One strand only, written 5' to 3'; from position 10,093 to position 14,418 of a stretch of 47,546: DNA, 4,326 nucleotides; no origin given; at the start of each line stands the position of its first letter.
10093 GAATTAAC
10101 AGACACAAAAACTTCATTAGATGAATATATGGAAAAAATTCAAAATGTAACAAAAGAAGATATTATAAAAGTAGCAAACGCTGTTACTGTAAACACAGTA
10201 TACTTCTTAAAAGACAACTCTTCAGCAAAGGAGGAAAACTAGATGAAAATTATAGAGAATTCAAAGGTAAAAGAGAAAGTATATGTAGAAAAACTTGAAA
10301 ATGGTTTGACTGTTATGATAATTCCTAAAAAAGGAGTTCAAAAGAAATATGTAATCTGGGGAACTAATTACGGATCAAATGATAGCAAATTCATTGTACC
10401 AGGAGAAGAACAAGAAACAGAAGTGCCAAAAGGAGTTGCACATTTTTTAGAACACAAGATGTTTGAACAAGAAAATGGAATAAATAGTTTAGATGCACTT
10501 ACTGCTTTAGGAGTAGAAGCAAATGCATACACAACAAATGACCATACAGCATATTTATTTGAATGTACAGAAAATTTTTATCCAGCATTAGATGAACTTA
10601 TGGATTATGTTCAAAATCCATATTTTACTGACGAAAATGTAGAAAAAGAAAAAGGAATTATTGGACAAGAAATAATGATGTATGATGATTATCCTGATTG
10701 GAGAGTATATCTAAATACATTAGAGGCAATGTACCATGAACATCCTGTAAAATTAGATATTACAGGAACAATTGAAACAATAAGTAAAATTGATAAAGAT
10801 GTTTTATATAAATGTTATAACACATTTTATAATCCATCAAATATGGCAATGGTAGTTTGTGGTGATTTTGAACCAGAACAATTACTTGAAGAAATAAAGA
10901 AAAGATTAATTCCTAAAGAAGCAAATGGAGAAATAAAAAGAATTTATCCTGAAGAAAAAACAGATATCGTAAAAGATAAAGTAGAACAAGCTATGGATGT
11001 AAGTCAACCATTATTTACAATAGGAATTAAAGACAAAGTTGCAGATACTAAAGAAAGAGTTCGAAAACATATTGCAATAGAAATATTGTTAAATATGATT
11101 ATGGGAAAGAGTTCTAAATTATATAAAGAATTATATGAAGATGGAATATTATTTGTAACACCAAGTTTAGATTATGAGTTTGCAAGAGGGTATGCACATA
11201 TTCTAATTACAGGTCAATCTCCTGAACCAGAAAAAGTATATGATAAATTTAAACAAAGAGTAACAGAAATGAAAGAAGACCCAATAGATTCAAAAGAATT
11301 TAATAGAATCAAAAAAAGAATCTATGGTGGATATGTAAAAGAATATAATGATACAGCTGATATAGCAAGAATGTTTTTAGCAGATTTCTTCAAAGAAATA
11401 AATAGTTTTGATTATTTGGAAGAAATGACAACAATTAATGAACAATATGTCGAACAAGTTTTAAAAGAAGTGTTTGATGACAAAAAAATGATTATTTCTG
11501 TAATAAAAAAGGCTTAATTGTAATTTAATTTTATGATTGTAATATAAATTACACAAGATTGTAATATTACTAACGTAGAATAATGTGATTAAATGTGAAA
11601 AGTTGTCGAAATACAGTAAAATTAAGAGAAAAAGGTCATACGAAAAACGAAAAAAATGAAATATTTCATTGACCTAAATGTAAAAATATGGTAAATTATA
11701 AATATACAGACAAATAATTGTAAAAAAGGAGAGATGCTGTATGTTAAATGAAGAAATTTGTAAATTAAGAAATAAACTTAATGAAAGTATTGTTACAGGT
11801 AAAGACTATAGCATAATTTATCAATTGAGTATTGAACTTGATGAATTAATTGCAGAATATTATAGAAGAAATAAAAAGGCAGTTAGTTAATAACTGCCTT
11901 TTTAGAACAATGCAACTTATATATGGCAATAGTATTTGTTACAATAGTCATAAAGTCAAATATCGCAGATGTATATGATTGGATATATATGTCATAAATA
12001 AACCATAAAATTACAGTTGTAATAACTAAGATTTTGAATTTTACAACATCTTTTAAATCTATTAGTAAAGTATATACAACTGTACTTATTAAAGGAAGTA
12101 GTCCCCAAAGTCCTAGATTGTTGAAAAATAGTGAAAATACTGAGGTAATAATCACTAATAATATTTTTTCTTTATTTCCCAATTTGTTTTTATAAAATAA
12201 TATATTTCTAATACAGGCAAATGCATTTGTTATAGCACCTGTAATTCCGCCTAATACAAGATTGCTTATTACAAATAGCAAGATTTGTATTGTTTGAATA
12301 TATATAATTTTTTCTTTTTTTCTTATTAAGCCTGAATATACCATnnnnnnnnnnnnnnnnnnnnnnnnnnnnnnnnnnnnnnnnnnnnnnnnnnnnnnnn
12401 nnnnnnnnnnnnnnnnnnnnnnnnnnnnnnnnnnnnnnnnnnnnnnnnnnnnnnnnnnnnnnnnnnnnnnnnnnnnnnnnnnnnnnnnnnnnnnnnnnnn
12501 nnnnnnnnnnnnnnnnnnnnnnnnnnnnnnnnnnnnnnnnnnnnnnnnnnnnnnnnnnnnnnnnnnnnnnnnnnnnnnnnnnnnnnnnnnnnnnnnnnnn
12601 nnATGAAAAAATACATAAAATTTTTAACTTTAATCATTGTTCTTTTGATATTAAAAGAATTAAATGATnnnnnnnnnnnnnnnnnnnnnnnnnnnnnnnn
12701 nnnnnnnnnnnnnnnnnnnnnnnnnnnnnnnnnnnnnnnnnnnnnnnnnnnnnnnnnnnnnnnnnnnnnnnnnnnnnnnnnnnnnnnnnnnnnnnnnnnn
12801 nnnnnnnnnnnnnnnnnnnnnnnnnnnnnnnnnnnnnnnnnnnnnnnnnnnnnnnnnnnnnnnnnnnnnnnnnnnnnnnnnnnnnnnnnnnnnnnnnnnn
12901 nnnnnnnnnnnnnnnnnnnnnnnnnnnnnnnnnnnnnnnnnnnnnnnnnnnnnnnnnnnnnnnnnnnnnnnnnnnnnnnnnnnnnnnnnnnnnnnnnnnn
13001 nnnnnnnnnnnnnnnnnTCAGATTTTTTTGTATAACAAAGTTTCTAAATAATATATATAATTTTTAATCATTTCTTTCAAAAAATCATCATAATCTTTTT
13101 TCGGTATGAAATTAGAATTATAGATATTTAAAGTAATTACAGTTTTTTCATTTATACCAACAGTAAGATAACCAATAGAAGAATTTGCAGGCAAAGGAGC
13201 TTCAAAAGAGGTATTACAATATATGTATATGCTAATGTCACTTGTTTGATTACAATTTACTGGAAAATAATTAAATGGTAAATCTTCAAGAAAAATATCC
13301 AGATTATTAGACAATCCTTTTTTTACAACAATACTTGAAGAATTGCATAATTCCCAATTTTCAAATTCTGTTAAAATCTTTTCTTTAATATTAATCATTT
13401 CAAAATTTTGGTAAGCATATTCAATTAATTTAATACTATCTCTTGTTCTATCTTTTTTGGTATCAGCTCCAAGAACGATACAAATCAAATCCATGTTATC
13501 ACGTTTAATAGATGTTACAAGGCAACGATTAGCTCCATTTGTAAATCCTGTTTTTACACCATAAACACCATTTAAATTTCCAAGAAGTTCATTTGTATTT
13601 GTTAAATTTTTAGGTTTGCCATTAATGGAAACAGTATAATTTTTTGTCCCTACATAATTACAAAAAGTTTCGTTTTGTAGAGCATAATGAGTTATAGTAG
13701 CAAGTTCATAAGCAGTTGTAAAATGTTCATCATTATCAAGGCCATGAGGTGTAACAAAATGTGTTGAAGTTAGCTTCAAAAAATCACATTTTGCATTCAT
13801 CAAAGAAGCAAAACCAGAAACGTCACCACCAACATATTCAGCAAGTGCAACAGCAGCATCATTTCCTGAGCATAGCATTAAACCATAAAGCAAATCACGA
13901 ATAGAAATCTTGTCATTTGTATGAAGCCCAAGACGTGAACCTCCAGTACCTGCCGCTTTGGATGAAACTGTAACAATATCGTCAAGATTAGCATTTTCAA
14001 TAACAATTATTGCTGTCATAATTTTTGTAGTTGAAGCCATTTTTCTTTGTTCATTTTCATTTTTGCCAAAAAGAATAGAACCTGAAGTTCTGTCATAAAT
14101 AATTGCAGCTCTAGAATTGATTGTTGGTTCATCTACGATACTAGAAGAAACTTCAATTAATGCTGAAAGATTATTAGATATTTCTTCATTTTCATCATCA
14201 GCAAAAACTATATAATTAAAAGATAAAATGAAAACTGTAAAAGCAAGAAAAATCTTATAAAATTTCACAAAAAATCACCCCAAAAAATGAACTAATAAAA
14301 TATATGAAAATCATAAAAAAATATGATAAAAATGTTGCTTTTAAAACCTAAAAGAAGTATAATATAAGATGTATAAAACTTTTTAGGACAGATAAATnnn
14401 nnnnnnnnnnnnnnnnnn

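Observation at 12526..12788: Unannotated par/Fst-style type I toxin-antitoxin candidate: 22-aa hydrophobic peptide plus convergent antisense RNA next to tRNA genes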

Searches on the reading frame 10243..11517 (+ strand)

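Call 42: search_protein_families(library=pfam, proteins=[window:10243-11517:+])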
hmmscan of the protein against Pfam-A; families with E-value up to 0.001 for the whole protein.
window:10243-11517:+ (424 aa): 2 families
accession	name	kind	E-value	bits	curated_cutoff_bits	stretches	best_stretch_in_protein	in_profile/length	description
PF05193.26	Peptidase_M16_C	-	2.9e-21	76.6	23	1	182-359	1-180/181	Peptidase M16 inactive domain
PF00675.25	Peptidase_M16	-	4.9e-19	69.1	22.3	1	54-176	22-148/149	Insulinase (Peptidase family M16)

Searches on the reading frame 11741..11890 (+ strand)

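Call 42: search_protein_families(library=pfam, proteins=[window:11741-11890:+])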
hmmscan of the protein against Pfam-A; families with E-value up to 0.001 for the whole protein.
window:11741-11890:+ (49 aa): 1 family
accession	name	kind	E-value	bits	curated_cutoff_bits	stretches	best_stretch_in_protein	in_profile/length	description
PF09388.15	SpoOE-like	-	3.2e-09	37.1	23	1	2-42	1-42/42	Spo0E like sporulation regulatory protein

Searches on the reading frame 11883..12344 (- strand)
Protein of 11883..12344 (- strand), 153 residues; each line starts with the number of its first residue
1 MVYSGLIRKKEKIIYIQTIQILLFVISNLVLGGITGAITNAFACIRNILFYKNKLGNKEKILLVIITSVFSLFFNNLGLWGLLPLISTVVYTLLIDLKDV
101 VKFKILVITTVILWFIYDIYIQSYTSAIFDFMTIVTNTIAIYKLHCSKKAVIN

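Call 41: find_encoding_contigs(protein=window:11883-12344:-, flank=3000, max_places=10)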
Protein window:11883-12344:- (153 aa): no gene with exactly this product is on record in the collection.

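Call 42: search_protein_families(library=pfam, proteins=[window:11883-12344:-])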
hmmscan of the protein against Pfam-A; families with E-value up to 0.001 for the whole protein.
window:11883-12344:- (153 aa): 1 family
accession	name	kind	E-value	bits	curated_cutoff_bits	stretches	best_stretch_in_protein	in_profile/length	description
PF10688.14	Imp-YgjV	-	1.1e-25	90.7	23.5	1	2-145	15-156/159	Bacterial inner membrane protein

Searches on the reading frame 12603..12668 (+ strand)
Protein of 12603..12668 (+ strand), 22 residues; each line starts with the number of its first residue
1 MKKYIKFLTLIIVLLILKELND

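Call 16: find_related_loci(query=A1, collection=viral_contigs, flank=3000)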
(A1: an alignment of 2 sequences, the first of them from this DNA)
Query A1 (22 aa) in viral_contigs; peptide patterns used: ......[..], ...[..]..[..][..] (x = any residue, [..] = any of these).
364 stretches matched a pattern, but none encodes a relative of the query by tblastn (E <= 1e-3).

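Call 45: search_dna_similar(query=window:12603-12668:+, collection=plasmids, mode=protein, max_evalue=10, max_rows=25)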
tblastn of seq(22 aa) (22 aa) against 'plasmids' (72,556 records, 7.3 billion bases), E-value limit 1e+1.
No match.

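Call 46: search_dna_similar(query=window:12603-12668:+, collection=phages, mode=protein, max_evalue=10, max_rows=25)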
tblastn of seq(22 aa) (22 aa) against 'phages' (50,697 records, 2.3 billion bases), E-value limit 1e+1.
No match.

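Call 53: search_protein_families(library=pfam, proteins=[window:12603-12668:+], max_evalue=10)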
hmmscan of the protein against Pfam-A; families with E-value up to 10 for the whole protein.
seq(22 aa): 0 families

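Call 54: search_protein_families(library=ncbifam, proteins=[window:12603-12668:+], max_evalue=10)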
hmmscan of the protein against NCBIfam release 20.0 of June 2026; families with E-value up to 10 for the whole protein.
seq(22 aa): 0 families

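Call 55: search_protein_families(library=padloc, proteins=[window:12603-12668:+], max_evalue=10)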
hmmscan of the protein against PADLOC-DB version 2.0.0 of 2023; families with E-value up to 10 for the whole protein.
seq(22 aa): 0 families

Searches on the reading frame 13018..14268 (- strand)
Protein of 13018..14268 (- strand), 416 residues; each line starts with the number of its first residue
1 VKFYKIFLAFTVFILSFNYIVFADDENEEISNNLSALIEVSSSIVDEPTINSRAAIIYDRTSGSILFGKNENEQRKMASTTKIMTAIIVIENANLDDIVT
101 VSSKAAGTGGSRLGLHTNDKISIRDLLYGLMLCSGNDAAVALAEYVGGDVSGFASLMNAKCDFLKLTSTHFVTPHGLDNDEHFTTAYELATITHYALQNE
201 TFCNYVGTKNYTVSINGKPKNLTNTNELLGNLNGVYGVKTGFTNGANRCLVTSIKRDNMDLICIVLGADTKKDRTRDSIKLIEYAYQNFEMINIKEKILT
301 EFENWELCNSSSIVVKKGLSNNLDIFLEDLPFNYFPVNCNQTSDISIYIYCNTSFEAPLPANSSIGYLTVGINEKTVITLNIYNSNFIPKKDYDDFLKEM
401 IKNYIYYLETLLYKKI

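Call 10: find_related_loci(query=window:13018-14268:-, collection=genome_contigs, flank=4000)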
Query window:13018-14268:- (416 aa) in genome_contigs; peptide patterns used: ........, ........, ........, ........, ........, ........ (x = any residue, [..] = any of these).
108 stretches matched a pattern; 10 encode a relative of the query (tblastn E <= 1e-3); 10 distinct loci.
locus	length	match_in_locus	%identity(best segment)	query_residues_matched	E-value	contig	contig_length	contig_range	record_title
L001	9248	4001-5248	88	1-416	0e+0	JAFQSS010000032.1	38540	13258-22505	MAG: Clostridia bacterium isolate RGIG2116 Goat_Colon-4__c627586, whole genome shotgun sequence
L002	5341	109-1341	73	5-413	0e+0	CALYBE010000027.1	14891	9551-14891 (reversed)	MAG: uncultured Clostridia bacterium isolate BRZ_PM__bin58 genome assembly, contig: BRZ_PM__NODE_3116_length_14891_cov_5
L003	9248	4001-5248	70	1-416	0e+0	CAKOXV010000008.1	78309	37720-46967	MAG: uncultured Clostridia bacterium isolate REFINED_METABAT215_TOP10_CONTIGS_1500_ASSEMBLY_K77_MERGED__Hadza_MoBio_hadz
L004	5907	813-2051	70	1-413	0e+0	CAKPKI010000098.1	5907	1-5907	MAG: uncultured Clostridia bacterium isolate REFINED_METABAT215_TOP10_CONTIGS_1500_ASSEMBLY_K77_MERGED__Hadza_PheChl_Fib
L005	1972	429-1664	69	1-413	0e+0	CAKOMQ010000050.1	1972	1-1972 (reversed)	MAG: uncultured Bacilli bacterium isolate REFINED_METABAT215_TOP10_CONTIGS_1500_ASSEMBLY_K77_MERGED__Hadza_MoBio_hadza-A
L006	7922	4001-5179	72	21-413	0e+0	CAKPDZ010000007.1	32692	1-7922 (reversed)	MAG: uncultured Clostridia bacterium isolate REFINED_METABAT215_TOP10_CONTIGS_1500_ASSEMBLY_K77_MERGED__Hadza_PheChl_Fib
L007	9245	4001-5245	66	1-413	5e-176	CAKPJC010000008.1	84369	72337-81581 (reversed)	MAG: uncultured Clostridia bacterium isolate REFINED_METABAT215_TOP10_CONTIGS_1500_ASSEMBLY_K77_MERGED__Hadza_MoBio_hadz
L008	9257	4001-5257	63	2-413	1e-172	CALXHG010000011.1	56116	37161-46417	MAG: uncultured Clostridia bacterium isolate BRZ_HA__bin44 genome assembly, contig: BRZ_HA__NODE_467_length_56116_cov_91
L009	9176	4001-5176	55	6-398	8e-136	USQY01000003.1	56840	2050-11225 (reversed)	uncultured Clostridium sp. isolate UMGS1995 genome assembly, contig: NODE_356_length_56840_cov_6.520454, whole genome sh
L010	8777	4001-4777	36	48-296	6e-51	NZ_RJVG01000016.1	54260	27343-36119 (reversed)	Mobilisporobacter senegalensis strain DSM 26537 Ga0244700_116, whole genome shotgun sequence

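Call 40: find_encoding_contigs(protein=window:13018-14268:-, flank=2500, max_places=10)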
Protein window:13018-14268:- (416 aa): no gene with exactly this product is on record in the collection.

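Call 42: search_protein_families(library=pfam, proteins=[window:13018-14268:-])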
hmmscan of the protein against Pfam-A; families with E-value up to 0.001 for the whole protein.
window:13018-14268:- (416 aa): 2 families
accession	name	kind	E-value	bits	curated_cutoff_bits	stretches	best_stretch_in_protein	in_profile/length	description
PF00768.25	Peptidase_S11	-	1.2e-63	215.2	27.6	1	44-270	4-239/239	D-alanyl-D-alanine carboxypeptidase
PF13354.11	Beta-lactamase2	-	3.1e-08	33.7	22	1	58-192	5-142/214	Beta-lactamase enzyme family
